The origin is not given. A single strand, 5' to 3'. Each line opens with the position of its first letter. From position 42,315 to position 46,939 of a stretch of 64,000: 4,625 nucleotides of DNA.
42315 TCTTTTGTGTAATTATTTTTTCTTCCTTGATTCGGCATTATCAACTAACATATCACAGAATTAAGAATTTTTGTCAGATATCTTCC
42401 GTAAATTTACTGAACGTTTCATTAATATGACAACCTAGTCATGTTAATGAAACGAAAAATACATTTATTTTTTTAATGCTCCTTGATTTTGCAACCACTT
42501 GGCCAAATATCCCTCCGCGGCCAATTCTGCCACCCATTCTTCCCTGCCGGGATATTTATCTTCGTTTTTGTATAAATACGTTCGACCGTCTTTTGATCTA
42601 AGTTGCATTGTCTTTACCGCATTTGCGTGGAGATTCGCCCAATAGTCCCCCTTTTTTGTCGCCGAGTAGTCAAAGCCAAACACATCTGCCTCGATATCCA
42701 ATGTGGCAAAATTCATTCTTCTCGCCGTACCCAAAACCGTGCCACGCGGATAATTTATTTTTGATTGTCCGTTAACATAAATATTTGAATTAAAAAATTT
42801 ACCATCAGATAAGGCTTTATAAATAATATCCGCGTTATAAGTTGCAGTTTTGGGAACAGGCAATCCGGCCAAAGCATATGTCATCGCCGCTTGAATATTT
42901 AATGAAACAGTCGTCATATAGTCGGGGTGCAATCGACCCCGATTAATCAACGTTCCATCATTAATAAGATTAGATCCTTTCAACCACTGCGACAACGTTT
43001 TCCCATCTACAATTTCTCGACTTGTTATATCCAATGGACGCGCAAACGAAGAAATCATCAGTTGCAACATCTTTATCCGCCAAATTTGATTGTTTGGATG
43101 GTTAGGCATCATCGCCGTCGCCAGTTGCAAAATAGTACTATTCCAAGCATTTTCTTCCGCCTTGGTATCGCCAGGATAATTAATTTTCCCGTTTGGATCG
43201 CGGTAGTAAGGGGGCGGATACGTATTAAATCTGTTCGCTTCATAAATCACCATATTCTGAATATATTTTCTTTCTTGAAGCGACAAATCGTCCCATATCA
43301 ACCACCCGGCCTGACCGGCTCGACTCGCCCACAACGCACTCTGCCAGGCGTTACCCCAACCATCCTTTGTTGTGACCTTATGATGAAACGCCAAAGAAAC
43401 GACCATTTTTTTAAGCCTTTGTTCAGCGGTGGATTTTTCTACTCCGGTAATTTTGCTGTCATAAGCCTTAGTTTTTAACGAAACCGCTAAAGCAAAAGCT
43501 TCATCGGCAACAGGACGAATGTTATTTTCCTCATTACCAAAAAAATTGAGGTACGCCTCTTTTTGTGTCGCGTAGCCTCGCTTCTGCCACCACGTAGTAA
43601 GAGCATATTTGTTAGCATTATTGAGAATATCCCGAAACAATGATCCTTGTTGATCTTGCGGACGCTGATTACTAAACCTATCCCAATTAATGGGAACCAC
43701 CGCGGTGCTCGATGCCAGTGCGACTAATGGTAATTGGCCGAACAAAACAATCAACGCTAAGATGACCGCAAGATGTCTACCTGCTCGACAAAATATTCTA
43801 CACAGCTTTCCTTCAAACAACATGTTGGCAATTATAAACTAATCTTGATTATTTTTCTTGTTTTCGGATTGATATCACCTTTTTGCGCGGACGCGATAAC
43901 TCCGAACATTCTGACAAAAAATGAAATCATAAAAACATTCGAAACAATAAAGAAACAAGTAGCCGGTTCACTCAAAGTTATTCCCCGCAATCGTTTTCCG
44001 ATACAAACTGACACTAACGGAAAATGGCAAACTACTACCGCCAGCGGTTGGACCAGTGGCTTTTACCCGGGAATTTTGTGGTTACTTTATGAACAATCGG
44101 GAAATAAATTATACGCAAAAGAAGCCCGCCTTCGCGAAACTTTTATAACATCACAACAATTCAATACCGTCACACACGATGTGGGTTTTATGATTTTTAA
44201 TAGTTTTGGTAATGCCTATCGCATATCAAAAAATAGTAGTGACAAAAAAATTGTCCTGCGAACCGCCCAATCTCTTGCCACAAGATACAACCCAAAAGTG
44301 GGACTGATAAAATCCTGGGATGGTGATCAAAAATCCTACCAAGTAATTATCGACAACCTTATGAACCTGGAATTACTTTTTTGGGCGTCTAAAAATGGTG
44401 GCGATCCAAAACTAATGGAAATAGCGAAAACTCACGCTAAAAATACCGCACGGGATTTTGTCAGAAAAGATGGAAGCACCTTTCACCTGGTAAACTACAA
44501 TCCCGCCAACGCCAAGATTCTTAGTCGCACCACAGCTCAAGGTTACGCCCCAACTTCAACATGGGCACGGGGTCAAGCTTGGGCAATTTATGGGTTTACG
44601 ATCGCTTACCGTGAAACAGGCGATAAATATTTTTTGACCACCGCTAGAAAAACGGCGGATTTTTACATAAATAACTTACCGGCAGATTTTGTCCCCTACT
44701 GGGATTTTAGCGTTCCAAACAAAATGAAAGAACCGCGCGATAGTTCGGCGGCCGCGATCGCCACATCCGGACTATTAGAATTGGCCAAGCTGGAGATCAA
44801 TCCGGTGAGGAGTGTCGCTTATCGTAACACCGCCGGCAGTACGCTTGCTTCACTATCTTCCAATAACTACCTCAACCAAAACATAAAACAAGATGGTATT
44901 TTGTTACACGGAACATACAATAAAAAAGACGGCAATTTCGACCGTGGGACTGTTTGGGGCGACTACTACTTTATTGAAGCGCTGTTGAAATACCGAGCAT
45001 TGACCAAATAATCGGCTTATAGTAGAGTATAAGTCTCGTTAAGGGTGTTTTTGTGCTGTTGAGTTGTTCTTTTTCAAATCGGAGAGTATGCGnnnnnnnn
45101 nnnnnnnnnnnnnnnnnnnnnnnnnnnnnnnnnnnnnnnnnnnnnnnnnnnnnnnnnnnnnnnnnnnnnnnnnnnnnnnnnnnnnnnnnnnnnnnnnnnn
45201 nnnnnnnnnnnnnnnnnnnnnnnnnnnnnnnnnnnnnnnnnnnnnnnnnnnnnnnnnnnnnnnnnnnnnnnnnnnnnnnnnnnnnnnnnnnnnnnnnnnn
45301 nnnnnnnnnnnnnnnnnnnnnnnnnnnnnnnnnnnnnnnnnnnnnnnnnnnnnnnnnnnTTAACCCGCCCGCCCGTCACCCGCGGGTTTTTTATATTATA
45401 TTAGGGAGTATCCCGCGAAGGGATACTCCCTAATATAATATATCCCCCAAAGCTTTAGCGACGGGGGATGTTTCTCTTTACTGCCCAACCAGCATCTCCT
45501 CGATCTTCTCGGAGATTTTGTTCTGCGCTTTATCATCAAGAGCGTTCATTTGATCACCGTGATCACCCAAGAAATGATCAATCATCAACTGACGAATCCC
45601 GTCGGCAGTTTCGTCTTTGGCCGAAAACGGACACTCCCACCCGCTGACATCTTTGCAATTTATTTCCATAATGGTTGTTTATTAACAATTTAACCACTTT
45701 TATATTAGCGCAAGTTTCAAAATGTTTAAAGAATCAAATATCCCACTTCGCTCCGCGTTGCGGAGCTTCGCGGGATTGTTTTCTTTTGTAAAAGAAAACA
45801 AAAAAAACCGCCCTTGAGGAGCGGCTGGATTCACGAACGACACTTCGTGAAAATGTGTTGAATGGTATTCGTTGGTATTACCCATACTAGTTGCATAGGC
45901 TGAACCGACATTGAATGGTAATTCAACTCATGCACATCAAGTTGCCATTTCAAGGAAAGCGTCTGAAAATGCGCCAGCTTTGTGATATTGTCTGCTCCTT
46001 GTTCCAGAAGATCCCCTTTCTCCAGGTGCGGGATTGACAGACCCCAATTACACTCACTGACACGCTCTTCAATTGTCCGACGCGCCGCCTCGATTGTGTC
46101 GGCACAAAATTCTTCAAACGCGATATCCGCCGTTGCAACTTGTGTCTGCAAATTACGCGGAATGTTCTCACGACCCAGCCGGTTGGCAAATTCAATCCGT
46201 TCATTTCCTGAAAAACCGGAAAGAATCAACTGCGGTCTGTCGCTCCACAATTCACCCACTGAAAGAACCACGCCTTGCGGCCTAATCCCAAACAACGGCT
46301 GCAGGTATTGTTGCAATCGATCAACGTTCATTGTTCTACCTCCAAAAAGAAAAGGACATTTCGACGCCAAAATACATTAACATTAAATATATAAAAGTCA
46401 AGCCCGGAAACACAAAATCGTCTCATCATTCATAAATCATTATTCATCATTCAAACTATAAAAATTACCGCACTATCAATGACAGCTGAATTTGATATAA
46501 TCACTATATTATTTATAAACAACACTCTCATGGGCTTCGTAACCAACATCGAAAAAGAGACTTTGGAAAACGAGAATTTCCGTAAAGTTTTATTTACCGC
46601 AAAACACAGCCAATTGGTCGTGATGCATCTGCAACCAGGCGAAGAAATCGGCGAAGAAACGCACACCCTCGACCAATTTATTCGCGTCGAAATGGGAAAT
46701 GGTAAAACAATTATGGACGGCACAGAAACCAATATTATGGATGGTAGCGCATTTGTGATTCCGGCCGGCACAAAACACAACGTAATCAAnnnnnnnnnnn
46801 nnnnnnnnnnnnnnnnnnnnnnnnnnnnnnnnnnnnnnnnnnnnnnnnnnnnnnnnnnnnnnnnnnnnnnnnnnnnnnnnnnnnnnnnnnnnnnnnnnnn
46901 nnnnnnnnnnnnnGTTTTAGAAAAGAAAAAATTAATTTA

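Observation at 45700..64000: Compositionally distinct (GC-rich) island with ParA and SWIM/SNF2-type genes: likely horizontally acquired block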

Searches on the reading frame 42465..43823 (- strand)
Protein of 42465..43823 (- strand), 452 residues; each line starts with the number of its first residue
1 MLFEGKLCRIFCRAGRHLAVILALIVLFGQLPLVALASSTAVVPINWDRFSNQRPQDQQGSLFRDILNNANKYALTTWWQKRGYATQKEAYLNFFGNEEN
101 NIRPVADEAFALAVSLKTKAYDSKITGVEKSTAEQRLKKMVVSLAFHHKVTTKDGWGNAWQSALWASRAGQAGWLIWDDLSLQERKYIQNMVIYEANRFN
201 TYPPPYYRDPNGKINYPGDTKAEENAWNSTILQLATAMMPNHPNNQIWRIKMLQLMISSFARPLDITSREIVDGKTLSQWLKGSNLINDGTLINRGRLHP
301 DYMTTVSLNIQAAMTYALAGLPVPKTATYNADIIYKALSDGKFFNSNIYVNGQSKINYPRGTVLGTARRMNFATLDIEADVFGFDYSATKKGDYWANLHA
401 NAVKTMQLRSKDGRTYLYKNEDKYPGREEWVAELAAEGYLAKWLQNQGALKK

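Call 12: search_protein_families(library=pfam, proteins=[window:42465-43823:-], max_evalue=0.001)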
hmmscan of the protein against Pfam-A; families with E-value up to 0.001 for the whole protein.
window:42465-43823:- (452 aa): 0 families

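Call 76: find_related_loci(query=window:42465-43823:-, collection=metagenome_contigs, flank=10000)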
Query window:42465-43823:- (452 aa) in metagenome_contigs; peptide patterns used: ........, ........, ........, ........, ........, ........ (x = any residue, [..] = any of these).
94 stretches matched a pattern; 1 encode a relative of the query (tblastn E <= 1e-3); 1 distinct loci.
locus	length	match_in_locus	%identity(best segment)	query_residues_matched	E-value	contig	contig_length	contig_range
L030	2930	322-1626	62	16-450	0e+0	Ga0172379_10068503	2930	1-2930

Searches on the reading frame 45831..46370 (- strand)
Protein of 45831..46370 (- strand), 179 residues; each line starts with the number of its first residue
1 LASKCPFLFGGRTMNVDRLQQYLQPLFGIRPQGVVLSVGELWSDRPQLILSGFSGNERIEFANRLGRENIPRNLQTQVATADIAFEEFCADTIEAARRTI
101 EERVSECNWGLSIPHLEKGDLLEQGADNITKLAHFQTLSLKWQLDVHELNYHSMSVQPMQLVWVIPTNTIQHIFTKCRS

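Call 5: search_protein_families(library=pfam, proteins=[window:45831-46370:-], max_evalue=0.01)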
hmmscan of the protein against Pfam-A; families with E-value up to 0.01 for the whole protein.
window:45831-46370:- (179 aa): 0 families

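Call 38: search_protein_families(library=padloc, proteins=[window:45831-46370:-], max_evalue=0.01)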
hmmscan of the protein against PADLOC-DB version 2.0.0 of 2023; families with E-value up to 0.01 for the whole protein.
window:45831-46370:- (179 aa): 0 families

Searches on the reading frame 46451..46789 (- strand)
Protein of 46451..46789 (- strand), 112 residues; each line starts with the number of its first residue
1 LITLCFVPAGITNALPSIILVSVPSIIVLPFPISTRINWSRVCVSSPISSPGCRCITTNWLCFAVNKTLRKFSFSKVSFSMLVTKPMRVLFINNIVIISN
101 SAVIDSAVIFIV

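Call 89: search_protein_families(library=pfam, proteins=[window:46451-46789:-], max_evalue=0.01)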
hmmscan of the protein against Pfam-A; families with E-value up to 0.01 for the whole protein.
window:46451-46789:- (112 aa): 0 families
